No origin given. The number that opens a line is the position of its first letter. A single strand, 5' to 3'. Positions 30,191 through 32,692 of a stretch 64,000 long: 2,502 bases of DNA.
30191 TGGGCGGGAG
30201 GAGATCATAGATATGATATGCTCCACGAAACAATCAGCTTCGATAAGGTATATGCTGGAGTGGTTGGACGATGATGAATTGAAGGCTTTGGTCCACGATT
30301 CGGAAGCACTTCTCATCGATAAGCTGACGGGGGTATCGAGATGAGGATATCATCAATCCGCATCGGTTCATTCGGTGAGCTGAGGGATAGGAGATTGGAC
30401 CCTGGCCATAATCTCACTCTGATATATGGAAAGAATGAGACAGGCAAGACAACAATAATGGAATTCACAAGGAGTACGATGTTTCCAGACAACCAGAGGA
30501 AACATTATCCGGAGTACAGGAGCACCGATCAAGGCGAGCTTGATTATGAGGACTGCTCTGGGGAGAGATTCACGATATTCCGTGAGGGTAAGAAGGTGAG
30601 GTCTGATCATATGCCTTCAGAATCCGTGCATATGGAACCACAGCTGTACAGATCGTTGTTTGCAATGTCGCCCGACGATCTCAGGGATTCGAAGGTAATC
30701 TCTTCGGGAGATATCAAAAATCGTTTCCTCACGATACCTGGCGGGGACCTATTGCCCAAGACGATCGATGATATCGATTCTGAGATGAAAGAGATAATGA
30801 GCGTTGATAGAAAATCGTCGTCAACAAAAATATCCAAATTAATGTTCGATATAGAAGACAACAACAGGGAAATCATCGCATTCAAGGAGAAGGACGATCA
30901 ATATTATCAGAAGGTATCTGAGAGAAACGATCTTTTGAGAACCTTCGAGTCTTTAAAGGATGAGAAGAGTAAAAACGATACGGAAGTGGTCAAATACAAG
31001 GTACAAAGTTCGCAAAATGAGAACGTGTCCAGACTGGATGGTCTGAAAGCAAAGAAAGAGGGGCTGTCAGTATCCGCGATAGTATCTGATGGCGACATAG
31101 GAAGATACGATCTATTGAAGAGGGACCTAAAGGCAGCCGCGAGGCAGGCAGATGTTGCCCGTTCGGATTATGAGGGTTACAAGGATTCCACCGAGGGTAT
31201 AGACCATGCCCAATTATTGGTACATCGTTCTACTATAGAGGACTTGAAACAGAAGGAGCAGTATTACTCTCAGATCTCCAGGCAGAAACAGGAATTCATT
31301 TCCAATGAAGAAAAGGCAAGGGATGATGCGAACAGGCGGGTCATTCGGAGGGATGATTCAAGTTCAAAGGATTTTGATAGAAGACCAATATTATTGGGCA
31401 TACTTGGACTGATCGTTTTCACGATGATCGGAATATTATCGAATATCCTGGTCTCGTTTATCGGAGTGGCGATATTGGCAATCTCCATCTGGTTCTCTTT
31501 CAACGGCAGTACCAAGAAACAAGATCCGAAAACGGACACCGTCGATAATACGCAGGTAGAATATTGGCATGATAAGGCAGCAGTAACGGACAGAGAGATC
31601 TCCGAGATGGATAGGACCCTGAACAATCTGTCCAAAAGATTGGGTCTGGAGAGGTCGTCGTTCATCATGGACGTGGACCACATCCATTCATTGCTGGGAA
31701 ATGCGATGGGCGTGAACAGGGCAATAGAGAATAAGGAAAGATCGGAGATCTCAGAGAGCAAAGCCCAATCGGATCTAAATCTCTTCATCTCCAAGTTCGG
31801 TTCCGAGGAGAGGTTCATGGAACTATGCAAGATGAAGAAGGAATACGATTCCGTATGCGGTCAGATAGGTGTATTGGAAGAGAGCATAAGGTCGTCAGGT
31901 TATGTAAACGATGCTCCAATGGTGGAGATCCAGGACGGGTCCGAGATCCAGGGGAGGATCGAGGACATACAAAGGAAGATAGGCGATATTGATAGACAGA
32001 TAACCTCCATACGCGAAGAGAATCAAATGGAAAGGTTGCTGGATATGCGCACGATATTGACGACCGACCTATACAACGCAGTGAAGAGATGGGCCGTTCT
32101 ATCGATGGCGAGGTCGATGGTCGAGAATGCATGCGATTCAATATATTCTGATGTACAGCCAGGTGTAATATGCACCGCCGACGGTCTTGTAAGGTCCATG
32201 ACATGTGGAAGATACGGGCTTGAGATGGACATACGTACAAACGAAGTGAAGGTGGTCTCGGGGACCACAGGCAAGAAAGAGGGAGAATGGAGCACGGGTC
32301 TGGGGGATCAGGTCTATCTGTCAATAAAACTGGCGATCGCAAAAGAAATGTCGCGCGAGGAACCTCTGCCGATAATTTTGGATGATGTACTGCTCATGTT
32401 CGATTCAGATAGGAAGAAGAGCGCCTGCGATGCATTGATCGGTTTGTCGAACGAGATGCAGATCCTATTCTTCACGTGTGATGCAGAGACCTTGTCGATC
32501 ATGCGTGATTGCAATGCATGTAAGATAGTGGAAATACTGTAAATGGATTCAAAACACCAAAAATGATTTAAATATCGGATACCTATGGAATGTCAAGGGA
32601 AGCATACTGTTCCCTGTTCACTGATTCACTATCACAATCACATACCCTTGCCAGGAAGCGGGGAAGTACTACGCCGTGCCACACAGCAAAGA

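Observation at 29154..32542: Mre11-like nuclease coupled to a Rad50/SMC-like ATPase with a membrane hairpin where the zinc hook would be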

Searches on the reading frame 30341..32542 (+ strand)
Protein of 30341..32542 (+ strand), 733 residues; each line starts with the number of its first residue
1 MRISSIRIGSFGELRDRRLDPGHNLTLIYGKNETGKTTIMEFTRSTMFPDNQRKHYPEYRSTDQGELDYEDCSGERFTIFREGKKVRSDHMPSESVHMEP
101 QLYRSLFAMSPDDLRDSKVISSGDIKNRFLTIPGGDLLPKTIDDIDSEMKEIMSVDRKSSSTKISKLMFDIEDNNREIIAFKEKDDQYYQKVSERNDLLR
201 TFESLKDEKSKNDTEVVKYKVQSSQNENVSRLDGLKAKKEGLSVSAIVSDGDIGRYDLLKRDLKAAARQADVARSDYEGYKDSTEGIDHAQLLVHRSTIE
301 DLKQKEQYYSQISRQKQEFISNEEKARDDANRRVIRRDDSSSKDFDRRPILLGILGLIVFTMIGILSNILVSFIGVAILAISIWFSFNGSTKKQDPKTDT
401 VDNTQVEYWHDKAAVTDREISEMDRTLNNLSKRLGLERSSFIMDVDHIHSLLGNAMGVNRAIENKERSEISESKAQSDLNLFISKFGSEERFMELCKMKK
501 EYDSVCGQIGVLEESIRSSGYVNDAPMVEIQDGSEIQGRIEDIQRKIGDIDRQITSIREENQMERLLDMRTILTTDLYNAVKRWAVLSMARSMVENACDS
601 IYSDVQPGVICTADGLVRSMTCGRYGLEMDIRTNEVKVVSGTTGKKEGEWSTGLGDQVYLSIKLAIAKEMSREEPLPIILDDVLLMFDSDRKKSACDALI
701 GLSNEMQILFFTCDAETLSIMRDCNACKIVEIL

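Call 3: search_protein_families(library=pfam, proteins=[window:30341-32542:+], max_evalue=0.1)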
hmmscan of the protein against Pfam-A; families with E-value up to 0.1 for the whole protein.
window:30341-32542:+ (733 aa): 5 families
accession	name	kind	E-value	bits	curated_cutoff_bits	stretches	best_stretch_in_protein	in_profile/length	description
PF13514.12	AAA_27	-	5.1e-08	33.2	22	1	1-56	1-59/206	AAA domain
PF13476.12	AAA_23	-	1.7e-07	32.5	27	1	6-300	2-177/201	AAA domain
PF13175.12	AAA_15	-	4.3e-07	30.3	32.1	1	1-320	1-239/374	AAA ATPase domain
PF02463.25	SMC_N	-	6.9e-05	22.8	40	1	433-724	135-208/220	RecF/RecN/SMC N terminal domain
PF13555.12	AAA_29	-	0.018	15.2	27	1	9-52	10-51/61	P-loop containing region of AAA domain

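Call 4: search_protein_families(library=ncbifam, proteins=[window:30341-32542:+], max_evalue=0.1)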
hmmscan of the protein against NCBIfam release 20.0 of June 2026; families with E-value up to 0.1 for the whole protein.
window:30341-32542:+ (733 aa): 2 families
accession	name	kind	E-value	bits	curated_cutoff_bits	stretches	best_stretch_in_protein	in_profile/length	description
TIGR00611.2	recf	equivalog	2e-06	27.2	172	1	3-41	1-39/339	DNA replication/repair protein RecF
NF010680.0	PRK14079.1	equivalog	0.075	12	386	0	1-41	1-41/349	recombination protein F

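Call 5: search_protein_families(library=padloc, proteins=[window:30341-32542:+], max_evalue=0.1)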
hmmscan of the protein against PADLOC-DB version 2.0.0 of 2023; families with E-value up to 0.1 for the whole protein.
window:30341-32542:+ (733 aa): 20 families
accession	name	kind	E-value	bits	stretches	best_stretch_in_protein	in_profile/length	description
PDLC02979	AriA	-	2.5e-10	38.7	1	1-471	1-290/373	-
PDLC04135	mad3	-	4.5e-07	27.7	1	2-491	1-259/374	mads_3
PDLC00079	GajA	-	5.9e-07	26.7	1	1-43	1-43/702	AAA ATPase domain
PDLC00063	GajA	-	1e-05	22.3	1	1-57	1-57/679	AAA ATPase domain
PDLC00305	PtuA1|PtuA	-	3.8e-05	21.2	1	1-69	1-68/392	AAA ATPase domain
PDLC03860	LmuB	-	0.0001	19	1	1-40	4-43/565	-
PDLC00102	GajA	-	0.00011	18.9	1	1-42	1-42/532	AAA ATPase domain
PDLC00271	PtuA1|PtuA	-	0.00012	19.8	1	1-44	1-44/421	AAA ATPase domain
PDLC00098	GajA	-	0.00034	17.5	1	1-42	1-42/534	AAA ATPase domain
PDLC00065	GajA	-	0.0011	15.8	1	1-44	1-51/670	AAA ATPase domain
PDLC04886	PDC-S06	-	0.0013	15.6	1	7-46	9-48/727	-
PDLC00278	PtuA1|PtuA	-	0.0025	15.1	1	1-41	1-41/436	AAA ATPase domain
PDLC04213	HEC-02A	-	0.0026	15.4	1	1-45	1-45/337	-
PDLC04608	PDC-M38A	-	0.0031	15.3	1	3-56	5-58/367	-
PDLC03863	LmuB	-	0.0033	14.2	1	16-83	17-84/610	-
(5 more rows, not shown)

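Call 9: find_homologous_proteins(query=window:30341-32539:+, max_evalue=0.001)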
Query window:30341-32539:+ (733 aa): 22 proteins with E <= 0.001 among 8000 candidates.
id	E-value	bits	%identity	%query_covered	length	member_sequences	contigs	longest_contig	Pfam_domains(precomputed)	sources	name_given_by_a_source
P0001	0.0e+0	1487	91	100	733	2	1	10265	PF13514.13,PF13476.13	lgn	-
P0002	0.0e+0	1380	85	100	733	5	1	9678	PF13514.13,PF13175.13,PF13476.13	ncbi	-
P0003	1.1e-269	915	58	100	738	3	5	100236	PF13514.13,PF13175.13,PF13476.13,PF02463.26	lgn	-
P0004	4.1e-211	721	49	100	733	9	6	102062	PF13514.13,PF13175.13,PF13476.13,PF02463.26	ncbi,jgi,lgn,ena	ncbi:MAG: AAA family ATPase [Candidatus Methanomethylophilaceae archaeon]|jgi:uncharacterized protei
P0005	5.0e-175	602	44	100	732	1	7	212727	PF13514.13,PF13175.13,PF13476.13,PF02463.26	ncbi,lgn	-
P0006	7.3e-147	509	38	100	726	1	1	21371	PF13514.13,PF13175.13,PF13476.13,PF02463.26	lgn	-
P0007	6.0e-131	456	37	100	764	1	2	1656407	PF13514.13,PF13175.13,PF13476.13,PF02463.26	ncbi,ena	-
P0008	3.1e-129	451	37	100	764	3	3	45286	PF13514.13,PF13175.13,PF13476.13,PF02463.26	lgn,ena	-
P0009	1.6e-119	419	36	98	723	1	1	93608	PF13514.13,PF13476.13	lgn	-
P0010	1.6e-117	412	36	100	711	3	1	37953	PF13514.13,PF13175.13,PF13476.13,PF02463.26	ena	-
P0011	1.2e-82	297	32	97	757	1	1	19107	PF13514.13,PF13175.13,PF13476.13,PF02463.26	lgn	-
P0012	2.9e-79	286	30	99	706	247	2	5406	PF13514.13,PF13476.13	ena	-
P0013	2.9e-76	276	28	97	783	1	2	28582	PF13514.13,PF13175.13,PF13476.13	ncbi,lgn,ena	-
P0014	1.2e-75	274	29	99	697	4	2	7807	PF13514.13,PF13476.13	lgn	-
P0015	4.4e-16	77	28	26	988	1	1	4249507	PF13514.13,PF13476.13,PF02463.26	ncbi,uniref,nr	ncbi:ATP-binding protein [Sediminibacillus massiliensis]|uniref:ATP-binding protein n=1 Tax=Sedimini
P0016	3.3e-15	74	30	17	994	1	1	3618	PF13514.13,PF13476.13,PF13555.13,PF02463.26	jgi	jgi:uncharacterized protein YhaN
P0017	2.5e-12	64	30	22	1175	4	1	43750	PF13514.13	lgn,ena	-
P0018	1.1e-9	56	29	29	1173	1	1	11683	PF13514.13,PF13476.13,PF02463.26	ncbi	-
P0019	1.1e-7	49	23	27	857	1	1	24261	PF13514.13,PF13476.13,PF02463.26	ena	-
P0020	5.3e-7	47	24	17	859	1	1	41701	PF13514.13,PF13476.13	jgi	jgi:uncharacterized protein YhaN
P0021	3.3e-6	44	28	21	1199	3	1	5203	PF13514.13,PF02463.26,PF13304.13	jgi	jgi:uncharacterized protein YhaN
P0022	1.0e-4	39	26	21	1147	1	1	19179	PF13514.13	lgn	-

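Call 22: find_encoding_contigs(protein=P0007, flank=10000, max_places=3)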
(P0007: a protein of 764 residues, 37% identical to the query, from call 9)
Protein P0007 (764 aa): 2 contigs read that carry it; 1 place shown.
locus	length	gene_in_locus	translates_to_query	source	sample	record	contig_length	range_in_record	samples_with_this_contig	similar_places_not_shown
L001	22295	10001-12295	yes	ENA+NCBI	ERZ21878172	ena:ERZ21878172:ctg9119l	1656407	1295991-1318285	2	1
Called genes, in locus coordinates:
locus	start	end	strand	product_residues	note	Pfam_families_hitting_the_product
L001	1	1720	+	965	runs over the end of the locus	PF00580:UvrD-helicase, PF13245:AAA_19, PF13361:UvrD_C, PF13538:UvrD_C_2 (faint), PF12705:PDDEXK_1 (weak)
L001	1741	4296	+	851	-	PF00122:E1-E2_ATPase, PF00702:Hydrolase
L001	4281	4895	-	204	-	PF00929:RNase_T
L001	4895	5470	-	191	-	-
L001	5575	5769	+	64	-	-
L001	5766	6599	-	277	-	PF01656:CbiA, PF13500:AAA_26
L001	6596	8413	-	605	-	PF04071:zf-like, PF01656:CbiA, PF13500:AAA_26, PF07685:GATase_3, PF00117:GATase (weak)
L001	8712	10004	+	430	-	PF00149:Metallophos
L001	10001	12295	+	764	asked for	PF02463:SMC_N (faint), PF13175:AAA_15 (weak), PF13476:AAA_23, PF13514:AAA_27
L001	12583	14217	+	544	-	PF13662:Toprim_4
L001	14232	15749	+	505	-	PF00158:Sigma54_activat (faint), PF01078:Mg_chelatase, PF05496:RuvB_N (faint), PF20030:bpMoxR (weak), PF13401:AAA_22 (faint), PF20720:nSTAND3 (weak), PF00004:AAA (faint), PF07728:AAA_5 (faint)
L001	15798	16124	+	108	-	-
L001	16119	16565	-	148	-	PF00583:Acetyltransf_1, PF13673:Acetyltransf_10, PF13508:Acetyltransf_7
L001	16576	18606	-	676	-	PF13091:PLDc_2, PF00614:PLDc (faint), PF13091:PLDc_2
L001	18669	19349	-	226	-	PF00121:TIM, PF03060:NMO (weak), PF05690:ThiG (weak)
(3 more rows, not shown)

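Call 29: search_solved_structures(query=A1, max_evalue=0.01)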
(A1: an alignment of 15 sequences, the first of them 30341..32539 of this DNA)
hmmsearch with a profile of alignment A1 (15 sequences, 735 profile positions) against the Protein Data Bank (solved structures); distinct sequences matched with E-value up to 0.01: 23.
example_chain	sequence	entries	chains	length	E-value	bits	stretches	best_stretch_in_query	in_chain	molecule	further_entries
3tho_A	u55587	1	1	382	7.7e-10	41.1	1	1-57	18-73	Probable DNA double-strand break repair Rad50 ATPase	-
3qf7_A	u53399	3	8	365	1.9e-09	39.8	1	1-57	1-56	Rad50 | Probable DNA double-strand break repair Rad50 ATPase,Probable DNA double-strand break repa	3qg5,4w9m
3aux_A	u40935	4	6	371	9.3e-06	27.6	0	1-215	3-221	DNA double-strand break repair rad50 ATPase | DNA double-strand break repair Rad50 ATPase,DNA double-strand break repair Rad50 ATPase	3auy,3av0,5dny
5f3w_B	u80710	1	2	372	1.1e-05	27.3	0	1-206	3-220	DNA double-strand break repair Rad50 ATPase,DNA double-strand break repair Rad50 ATPase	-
4nck_A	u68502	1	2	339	1.6e-05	26.8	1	1-47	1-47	DNA double-strand break repair Rad50 ATPase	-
3qkt_A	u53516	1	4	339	6e-05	24.9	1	1-47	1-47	DNA double-strand break repair rad50 ATPase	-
3qku_A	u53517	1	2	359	8.9e-05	24.3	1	1-47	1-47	DNA double-strand break repair rad50 ATPase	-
4nci_A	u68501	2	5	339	0.00012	23.9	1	1-47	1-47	DNA double-strand break repair Rad50 ATPase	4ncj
5da9_A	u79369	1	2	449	0.00012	23.9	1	6-42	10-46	Putative uncharacterized protein,Putative uncharacterized protein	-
5dac_A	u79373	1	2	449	0.00013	23.8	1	6-42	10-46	Putative uncharacterized protein,Putative uncharacterized protein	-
4nch_A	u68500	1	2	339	0.00023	23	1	1-47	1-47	DNA double-strand break repair Rad50 ATPase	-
3qkr_A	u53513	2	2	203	0.00028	22.7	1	1-47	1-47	DNA double-strand break repair rad50 ATPase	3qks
1us8_A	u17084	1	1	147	0.0003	22.6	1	1-48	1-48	DNA DOUBLE-STRAND BREAK REPAIR RAD50 ATPASE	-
1f2t_A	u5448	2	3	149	0.00031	22.5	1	1-48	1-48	RAD50 ABC-ATPASE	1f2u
1ii8_A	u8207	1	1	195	0.00053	21.7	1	1-47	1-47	Rad50 ABC-ATPase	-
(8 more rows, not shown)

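Call 31: find_related_loci(query=A1, collection=genome_contigs, flank=6000)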
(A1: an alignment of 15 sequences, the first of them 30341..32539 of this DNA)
Query A1 (733 aa) in genome_contigs; peptide patterns used: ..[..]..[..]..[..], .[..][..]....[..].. (x = any residue, [..] = any of these).
149 stretches matched a pattern; 137 encode a relative of the query (tblastn E <= 1e-3); the best 80 are kept; 77 distinct loci.
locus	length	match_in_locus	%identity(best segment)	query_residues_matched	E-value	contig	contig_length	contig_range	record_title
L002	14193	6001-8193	49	1-732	0e+0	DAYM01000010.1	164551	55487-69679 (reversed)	MAG TPA_asm: Methanomassiliicoccaceae archaeon UBA328 UBA328_contig_436, whole genome shotgun sequence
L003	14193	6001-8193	44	1-732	0e+0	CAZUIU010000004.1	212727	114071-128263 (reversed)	MAG TPA_asm: uncultured Candidatus Methanogranum sp. isolate SRP304446_co1_98 genome assembly, contig: NODE_11_length_21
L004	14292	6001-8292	37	1-732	6e-138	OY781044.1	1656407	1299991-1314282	MAG: Candidatus Methanomethylophilaceae archaeon isolate 11c15bc4-9f39-4069-9170-00aaf79b19ed genome assembly, chromosom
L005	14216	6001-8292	37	1-732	2e-137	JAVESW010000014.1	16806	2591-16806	MAG: Candidatus Methanomethylophilaceae archaeon isolate BF1_70 scaffold_5271_c1_biofilm_2017, whole genome shotgun sequ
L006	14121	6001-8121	38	1-717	1e-133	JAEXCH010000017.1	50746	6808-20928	MAG: Methanobacteriota archaeon isolate OH_HBB_104 k127_211159, whole genome shotgun sequence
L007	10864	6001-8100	39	1-732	1e-130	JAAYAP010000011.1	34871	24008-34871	MAG: Methanobacteriota archaeon isolate AS06rmzACSIP_150 46919_AS06, whole genome shotgun sequence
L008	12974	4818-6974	33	1-732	1e-96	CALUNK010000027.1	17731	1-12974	MAG: Candidatus Methanomethylophilaceae archaeon isolate BRZ_KP__bin43 genome assembly, contig: BRZ_KP__NODE_4786_length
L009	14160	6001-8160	32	1-732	1e-93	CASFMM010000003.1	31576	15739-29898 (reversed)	uncultured Methanomassiliicoccales archaeon isolate A38_L1_349349_idba_bin.44 genome assembly, contig: A38_L1_349349_idb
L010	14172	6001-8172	32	1-732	2e-91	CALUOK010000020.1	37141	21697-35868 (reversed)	MAG: Candidatus Methanomethylophilaceae archaeon isolate BRZ_GG__bin20 genome assembly, contig: BRZ_GG__NODE_1561_length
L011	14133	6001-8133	31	1-732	3e-90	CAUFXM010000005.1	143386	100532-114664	MAG TPA_asm: uncultured Methanomassiliicoccales archaeon isolate SRR16280071_bin.27_MetaWRAP_v1.3_MAG genome assembly, c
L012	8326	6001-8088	30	1-729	2e-89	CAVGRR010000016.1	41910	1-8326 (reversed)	Eggerthellaceae bacterium isolate H07613-L1_cleanbin_000013 genome assembly, contig: Spades_H07613-L1_contig_292, whole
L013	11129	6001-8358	29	1-721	4e-89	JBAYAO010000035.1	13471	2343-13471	MAG: Candidatus Methanomethylophilaceae archaeon isolate SO_2016_CLC_T1_8 scaffold04229_PH3_Jul14_2016, whole genome sho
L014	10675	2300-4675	29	1-715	2e-88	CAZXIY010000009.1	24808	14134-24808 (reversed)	MAG TPA_asm: uncultured Methanomassiliicoccales archaeon isolate binchicken_co154_733 genome assembly, contig: NODE_3039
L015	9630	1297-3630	30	1-722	2e-87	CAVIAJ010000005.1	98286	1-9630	Candidatus Methanomethylophilaceae archaeon isolate H07617-L1_cleanbin_000013 genome assembly, contig: Spades_H07617-L1_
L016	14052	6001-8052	29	1-732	8e-87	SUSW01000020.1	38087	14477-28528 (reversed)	MAG: Thermoplasmata archaeon isolate SIG4 k141_294405, whole genome shotgun sequence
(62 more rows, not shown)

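Call 35: search_protein_representatives(alignment_id=A1)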
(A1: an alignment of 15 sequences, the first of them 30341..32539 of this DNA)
Query: 15 sequences, 735 profile positions. Proteins with E-value up to 0.001 (for the whole library): 28126; up to 1e-10: 17734; up to 1e-30: 3855. The best 150 are listed.
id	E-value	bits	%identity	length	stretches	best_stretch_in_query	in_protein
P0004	2.4e-297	1004.9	-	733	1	1-735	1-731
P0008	3.4e-296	1001.1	-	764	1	1-735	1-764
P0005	7.1e-277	937.2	-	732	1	1-735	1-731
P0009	5.1e-272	921.1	-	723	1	1-735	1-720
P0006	4.5e-263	891.6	-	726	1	1-735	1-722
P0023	2.9e-248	842.6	-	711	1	1-735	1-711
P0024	4.4e-235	799.0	-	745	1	1-729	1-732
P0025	2.2e-225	766.9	-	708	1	1-735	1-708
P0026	6.4e-220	748.9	-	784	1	1-735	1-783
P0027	1.9e-216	737.4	-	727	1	1-735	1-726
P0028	4.9e-215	732.7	-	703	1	1-735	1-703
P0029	8.9e-215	731.9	-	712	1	1-731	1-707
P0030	2.5e-213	727.1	-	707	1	1-735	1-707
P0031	7.7e-212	722.2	-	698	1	1-734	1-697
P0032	3.6e-206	703.4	-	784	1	1-735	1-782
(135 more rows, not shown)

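Call 37: find_homologous_proteins(query=A1, max_evalue=1e-20)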
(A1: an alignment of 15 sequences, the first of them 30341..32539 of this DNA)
Query A1 (15 sequences) (733 aa, profile of the alignment): 20 proteins with E <= 1e-20 among 8000 candidates.
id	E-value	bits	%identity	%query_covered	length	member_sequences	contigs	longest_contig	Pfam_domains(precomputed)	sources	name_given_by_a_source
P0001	0.0e+0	1089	91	100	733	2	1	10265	PF13514.13,PF13476.13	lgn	-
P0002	0.0e+0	1078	85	100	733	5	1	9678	PF13514.13,PF13175.13,PF13476.13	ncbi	-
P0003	0.0e+0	1020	58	100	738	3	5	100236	PF13514.13,PF13175.13,PF13476.13,PF02463.26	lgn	-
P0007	6.5e-297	1005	37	100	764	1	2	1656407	PF13514.13,PF13175.13,PF13476.13,PF02463.26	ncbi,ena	-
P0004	7.4e-297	1005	49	100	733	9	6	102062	PF13514.13,PF13175.13,PF13476.13,PF02463.26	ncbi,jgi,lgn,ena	ncbi:MAG: AAA family ATPase [Candidatus Methanomethylophilaceae archaeon]|jgi:uncharacterized protei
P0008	1.1e-295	1001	37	100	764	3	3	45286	PF13514.13,PF13175.13,PF13476.13,PF02463.26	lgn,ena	-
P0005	2.2e-276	937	44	100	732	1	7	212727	PF13514.13,PF13175.13,PF13476.13,PF02463.26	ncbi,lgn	-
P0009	1.6e-271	921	36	98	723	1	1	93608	PF13514.13,PF13476.13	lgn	-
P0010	8.0e-263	892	36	100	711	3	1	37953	PF13514.13,PF13175.13,PF13476.13,PF02463.26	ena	-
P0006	1.4e-262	892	38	100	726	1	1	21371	PF13514.13,PF13175.13,PF13476.13,PF02463.26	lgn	-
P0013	2.4e-245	835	28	97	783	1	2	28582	PF13514.13,PF13175.13,PF13476.13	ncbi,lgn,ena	-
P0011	2.5e-242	825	32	97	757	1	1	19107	PF13514.13,PF13175.13,PF13476.13,PF02463.26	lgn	-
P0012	6.9e-238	810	30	99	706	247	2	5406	PF13514.13,PF13476.13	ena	-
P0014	1.5e-236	806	29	99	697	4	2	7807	PF13514.13,PF13476.13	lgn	-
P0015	2.6e-55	206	28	26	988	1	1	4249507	PF13514.13,PF13476.13,PF02463.26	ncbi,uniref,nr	ncbi:ATP-binding protein [Sediminibacillus massiliensis]|uniref:ATP-binding protein n=1 Tax=Sedimini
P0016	4.3e-44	169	30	17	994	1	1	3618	PF13514.13,PF13476.13,PF13555.13,PF02463.26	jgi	jgi:uncharacterized protein YhaN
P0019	1.8e-31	128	23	27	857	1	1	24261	PF13514.13,PF13476.13,PF02463.26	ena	-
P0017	4.0e-25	107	30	22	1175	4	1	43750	PF13514.13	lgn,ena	-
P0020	1.6e-22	98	24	17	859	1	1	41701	PF13514.13,PF13476.13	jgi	jgi:uncharacterized protein YhaN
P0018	2.6e-22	97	29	29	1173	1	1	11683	PF13514.13,PF13476.13,PF02463.26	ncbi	-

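Call 40: find_encoding_contigs(protein=P0015, flank=6000, max_places=1)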
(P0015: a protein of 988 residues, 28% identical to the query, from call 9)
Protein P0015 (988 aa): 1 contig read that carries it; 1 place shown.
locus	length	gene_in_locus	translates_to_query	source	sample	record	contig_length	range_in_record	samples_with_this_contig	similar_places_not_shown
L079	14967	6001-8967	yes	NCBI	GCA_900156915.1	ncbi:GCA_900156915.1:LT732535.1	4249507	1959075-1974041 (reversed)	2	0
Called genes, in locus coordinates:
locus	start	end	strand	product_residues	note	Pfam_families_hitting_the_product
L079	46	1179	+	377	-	PF04286:DUF445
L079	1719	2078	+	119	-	PF06133:Com_YlbF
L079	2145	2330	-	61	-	PF14120:YhzD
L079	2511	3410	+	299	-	PF00005:ABC_tran, PF13304:AAA_21 (weak), PF13732:DrrA1-3_C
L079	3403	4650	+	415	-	PF12698:ABC2_membrane_3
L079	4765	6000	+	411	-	PF00149:Metallophos, PF12850:Metallophos_2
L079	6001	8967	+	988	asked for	PF02463:SMC_N (faint), PF13476:AAA_23, PF13514:AAA_27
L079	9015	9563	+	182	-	PF27113:GbsR_C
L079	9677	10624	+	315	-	PF01336:tRNA_anti-codon, PF01966:HD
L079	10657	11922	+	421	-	PF07690:MFS_1, PF00083:Sugar_tr (weak), PF03825:Nuc_H_symport, PF05977:MFS_3 (weak), PF07690:MFS_1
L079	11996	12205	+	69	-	PF14147:Spore_YhaL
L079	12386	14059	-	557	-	PF00920:ILVD_EDD_N, PF24877:ILV_EDD_C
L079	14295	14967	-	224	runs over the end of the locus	PF00392:GntR, PF07729:FCD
